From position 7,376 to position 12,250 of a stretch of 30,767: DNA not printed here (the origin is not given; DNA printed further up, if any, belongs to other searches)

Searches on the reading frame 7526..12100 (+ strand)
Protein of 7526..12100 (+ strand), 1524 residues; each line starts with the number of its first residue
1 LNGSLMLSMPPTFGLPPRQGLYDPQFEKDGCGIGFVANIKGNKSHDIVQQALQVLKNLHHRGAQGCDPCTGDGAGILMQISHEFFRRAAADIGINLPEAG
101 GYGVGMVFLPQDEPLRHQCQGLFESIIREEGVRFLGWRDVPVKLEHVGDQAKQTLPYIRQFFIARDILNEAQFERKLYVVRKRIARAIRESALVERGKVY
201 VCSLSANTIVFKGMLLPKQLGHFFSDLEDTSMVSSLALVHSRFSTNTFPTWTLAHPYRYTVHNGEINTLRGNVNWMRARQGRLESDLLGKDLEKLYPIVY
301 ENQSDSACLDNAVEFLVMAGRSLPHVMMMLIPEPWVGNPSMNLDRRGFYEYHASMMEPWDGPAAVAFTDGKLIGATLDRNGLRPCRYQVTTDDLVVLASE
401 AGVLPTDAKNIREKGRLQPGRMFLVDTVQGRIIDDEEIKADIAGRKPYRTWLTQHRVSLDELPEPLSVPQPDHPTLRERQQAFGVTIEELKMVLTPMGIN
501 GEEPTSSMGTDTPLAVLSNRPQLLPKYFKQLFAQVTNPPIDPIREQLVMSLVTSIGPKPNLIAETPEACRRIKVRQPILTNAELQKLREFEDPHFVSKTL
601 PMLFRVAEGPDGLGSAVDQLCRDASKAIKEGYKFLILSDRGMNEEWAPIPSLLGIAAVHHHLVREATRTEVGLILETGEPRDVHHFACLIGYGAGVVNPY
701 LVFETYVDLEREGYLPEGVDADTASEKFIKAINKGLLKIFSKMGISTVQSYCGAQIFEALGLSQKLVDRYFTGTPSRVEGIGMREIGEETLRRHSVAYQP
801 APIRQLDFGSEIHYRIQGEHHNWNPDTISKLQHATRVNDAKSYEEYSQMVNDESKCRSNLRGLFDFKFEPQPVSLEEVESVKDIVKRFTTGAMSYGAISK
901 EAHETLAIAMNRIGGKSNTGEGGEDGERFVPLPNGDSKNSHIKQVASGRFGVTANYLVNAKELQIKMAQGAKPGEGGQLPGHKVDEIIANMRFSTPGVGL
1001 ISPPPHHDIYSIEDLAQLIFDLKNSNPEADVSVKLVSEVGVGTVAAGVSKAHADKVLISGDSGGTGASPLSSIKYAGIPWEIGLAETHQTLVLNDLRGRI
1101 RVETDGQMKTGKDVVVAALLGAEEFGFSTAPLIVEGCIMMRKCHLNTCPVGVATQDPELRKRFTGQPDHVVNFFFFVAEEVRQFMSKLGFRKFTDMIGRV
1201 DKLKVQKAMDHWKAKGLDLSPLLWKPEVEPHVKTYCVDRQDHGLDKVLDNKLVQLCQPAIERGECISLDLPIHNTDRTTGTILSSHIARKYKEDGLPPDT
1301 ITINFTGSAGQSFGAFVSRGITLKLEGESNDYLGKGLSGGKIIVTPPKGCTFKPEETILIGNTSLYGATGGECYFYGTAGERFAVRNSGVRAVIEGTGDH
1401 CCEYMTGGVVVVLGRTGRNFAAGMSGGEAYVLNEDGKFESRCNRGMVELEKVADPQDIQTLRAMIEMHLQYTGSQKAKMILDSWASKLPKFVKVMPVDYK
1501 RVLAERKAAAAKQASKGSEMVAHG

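Call 6: search_protein_families(library=pfam, proteins=[window:7526-12100:+], max_evalue=0.01)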
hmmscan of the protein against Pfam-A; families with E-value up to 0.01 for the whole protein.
window:7526-12100:+ (1524 aa): 4 families
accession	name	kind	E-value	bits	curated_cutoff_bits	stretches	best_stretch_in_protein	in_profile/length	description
PF00310.26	GATase_2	-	1.8e-184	613.8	19.9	1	31-451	1-420/420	Glutamine amidotransferases class-II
PF01645.23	Glu_synthase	-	7.2e-151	503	20.4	1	822-1190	2-368/369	Conserved region in glutamate synthase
PF04898.20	Glu_syn_central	-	2.3e-115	385.2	22.8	1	479-763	2-277/277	Glutamate synthase central domain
PF01493.24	GXGXG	-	5.8e-87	290.6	32.5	1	1271-1458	2-189/190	GXGXG motif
